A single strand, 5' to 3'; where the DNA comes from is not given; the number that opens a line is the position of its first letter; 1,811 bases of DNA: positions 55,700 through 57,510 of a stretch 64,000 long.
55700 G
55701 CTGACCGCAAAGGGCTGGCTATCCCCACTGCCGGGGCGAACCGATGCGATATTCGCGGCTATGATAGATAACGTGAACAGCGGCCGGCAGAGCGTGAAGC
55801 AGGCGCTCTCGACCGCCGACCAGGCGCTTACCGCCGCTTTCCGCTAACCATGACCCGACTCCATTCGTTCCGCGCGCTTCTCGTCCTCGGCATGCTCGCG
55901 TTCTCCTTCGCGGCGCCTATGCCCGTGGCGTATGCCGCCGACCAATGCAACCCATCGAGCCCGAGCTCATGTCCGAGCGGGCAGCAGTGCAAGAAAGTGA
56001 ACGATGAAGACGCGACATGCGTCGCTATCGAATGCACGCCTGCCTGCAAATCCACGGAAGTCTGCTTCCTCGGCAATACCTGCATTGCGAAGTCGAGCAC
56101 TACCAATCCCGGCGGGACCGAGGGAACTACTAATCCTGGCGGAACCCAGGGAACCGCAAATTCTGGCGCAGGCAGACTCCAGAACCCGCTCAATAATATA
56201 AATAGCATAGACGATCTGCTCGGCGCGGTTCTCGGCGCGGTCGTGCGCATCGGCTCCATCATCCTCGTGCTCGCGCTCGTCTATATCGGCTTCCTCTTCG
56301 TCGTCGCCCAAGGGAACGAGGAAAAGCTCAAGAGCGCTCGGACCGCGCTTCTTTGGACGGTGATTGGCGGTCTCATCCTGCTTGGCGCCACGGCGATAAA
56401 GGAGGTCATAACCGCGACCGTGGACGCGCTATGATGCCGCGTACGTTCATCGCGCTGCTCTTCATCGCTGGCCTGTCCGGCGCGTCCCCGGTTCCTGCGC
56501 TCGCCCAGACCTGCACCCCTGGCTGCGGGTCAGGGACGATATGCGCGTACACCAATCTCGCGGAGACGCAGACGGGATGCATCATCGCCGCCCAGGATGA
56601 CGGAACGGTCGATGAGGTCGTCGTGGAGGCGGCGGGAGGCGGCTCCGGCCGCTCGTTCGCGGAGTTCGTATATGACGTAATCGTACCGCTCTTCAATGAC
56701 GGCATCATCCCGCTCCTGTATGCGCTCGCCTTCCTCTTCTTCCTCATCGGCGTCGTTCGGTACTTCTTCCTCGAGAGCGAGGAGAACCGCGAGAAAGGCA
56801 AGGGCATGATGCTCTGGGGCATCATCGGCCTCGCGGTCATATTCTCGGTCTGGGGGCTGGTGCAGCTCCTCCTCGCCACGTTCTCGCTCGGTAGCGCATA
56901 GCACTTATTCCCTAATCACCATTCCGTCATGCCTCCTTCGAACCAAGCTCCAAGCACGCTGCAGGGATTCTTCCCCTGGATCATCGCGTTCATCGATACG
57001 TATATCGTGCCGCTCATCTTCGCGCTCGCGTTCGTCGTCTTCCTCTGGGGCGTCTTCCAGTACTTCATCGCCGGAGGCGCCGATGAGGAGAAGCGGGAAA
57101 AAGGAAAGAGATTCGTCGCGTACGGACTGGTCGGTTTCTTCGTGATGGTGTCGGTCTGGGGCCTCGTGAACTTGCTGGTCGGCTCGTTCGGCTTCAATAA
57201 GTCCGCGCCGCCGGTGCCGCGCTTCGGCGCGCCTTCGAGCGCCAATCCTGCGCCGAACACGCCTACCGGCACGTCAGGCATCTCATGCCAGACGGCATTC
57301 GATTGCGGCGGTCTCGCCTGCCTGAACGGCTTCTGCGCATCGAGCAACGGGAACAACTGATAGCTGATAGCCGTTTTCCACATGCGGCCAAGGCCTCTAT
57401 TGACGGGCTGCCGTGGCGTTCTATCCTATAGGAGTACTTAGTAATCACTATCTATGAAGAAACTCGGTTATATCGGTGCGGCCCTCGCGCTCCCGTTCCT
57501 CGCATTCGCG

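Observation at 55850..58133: Tandem array of five diversifying pilin-like (TrbC/VirB2-type) two-TM paralogs with shuffled Cys-rich ectodomains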

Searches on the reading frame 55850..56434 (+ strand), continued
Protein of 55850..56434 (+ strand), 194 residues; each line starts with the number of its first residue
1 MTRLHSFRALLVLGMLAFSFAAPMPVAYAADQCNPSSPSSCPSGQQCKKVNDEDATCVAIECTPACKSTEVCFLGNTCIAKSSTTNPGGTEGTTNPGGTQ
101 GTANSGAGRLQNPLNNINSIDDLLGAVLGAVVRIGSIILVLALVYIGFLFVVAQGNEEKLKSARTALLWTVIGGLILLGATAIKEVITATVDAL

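Call 66: list_cluster_members(proteins=[window:55850-56434:+, window:56431-56901:+, window:56929-57360:+, window:57454-57816:+, window:57876-58133:+, window:54540-55847:+, window:53977-54507:+])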
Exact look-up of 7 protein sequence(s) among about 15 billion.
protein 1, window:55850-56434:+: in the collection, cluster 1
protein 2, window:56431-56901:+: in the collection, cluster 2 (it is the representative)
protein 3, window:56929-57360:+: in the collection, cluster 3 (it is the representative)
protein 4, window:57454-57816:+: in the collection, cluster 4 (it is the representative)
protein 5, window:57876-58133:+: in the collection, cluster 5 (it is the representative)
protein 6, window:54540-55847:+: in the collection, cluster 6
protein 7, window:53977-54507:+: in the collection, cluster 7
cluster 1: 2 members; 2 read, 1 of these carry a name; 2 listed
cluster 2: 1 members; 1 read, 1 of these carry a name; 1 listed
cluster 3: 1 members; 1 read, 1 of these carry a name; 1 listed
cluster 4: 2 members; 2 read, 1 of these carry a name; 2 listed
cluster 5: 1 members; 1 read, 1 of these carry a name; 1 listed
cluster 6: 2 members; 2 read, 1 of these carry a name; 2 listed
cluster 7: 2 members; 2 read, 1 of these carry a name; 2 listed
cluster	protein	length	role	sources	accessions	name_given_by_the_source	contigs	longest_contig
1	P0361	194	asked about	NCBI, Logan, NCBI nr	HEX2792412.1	MAG TPA: pilin [Candidatus Paceibacterota bacterium] | pilin [Candidatus Paceibacterota bacterium]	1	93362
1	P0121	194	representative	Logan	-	-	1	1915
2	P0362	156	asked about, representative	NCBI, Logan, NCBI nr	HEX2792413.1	MAG TPA: pilin [Candidatus Paceibacterota bacterium] | pilin [Candidatus Paceibacterota bacterium]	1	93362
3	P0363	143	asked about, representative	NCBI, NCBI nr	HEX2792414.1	MAG TPA: pilin [Candidatus Paceibacterota bacterium] | pilin [Candidatus Paceibacterota bacterium]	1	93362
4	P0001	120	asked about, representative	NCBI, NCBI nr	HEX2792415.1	MAG TPA: pilin [Candidatus Paceibacterota bacterium] | pilin [Candidatus Paceibacterota bacterium]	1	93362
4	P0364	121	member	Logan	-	-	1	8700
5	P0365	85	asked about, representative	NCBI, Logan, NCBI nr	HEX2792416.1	MAG TPA: pilin [Candidatus Paceibacterota bacterium] | pilin [Candidatus Paceibacterota bacterium]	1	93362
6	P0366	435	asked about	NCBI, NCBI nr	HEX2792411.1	MAG TPA: extracellular solute-binding protein [Candidatus Paceibacterota bacterium] | extracellular solute-binding protein [Candidatus Paceibacterota bacterium]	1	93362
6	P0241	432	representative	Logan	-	-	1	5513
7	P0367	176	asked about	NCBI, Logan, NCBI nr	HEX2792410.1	MAG TPA: methyltransferase domain-containing protein [Candidatus Paceibacterota bacterium] | methyltransferase domain-containing protein [Candidatus Paceibacterota bacterium]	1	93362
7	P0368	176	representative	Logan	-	-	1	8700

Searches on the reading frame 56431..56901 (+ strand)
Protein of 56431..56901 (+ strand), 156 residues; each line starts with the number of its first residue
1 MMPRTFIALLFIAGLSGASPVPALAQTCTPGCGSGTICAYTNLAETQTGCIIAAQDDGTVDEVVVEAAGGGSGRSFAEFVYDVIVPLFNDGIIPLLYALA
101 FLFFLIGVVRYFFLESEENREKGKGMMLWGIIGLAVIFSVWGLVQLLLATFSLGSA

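Call 3: search_protein_families(library=pfam, proteins=[window:56431-56901:+], max_evalue=1)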
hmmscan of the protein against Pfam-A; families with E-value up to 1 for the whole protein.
window:56431-56901:+ (156 aa): 3 families
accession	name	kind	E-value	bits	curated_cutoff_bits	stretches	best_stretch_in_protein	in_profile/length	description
PF18895.5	T4SS_pilin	-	3.7e-11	43.4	26.6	1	92-147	16-71/71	Type IV secretion system pilin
PF13074.11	DUF3938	-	0.058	14.4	25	1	104-141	20-57/98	Protein of unknown function (DUF3938)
PF05544.16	Pro_racemase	-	0.19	11.2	27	1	26-70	77-116/325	Proline racemase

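Call 4: search_protein_families(library=ncbifam, proteins=[window:56431-56901:+], max_evalue=1)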
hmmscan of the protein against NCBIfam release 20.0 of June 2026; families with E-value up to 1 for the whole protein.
window:56431-56901:+ (156 aa): 1 family
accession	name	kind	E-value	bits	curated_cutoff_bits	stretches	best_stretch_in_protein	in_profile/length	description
NF045849.1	ICE_MMCAP2_0565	equivalog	2.2e-05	24.1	40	1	91-150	20-79/80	Mbov_0395 family pilin-like conjugal transfer protein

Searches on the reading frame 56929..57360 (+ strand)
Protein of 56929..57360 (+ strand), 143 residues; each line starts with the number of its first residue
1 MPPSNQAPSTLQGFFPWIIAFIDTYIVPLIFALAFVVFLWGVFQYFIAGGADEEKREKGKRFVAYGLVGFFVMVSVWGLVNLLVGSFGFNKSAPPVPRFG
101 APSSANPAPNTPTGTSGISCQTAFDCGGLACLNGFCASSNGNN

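Call 3: search_protein_families(library=pfam, proteins=[window:56929-57360:+], max_evalue=1)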
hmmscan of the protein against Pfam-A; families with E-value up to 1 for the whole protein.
window:56929-57360:+ (143 aa): 3 families
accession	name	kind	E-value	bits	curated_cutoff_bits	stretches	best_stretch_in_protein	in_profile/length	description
PF18895.5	T4SS_pilin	-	3.2e-11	43.6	26.6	1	22-83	12-71/71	Type IV secretion system pilin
PF09933.14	DUF2165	-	0.095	13.2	24.9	1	31-89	71-126/157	Predicted small integral membrane protein (DUF2165)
PF22503.1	DUF6992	-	0.14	12.8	27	1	69-92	26-49/122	Family of unknown function (DUF6992)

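Call 4: search_protein_families(library=ncbifam, proteins=[window:56929-57360:+], max_evalue=1)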
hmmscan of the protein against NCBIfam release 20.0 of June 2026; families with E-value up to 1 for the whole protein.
window:56929-57360:+ (143 aa): 1 family
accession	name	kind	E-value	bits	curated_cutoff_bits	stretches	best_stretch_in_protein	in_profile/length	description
NF045849.1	ICE_MMCAP2_0565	equivalog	2.5e-05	23.9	40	1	29-85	20-78/80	Mbov_0395 family pilin-like conjugal transfer protein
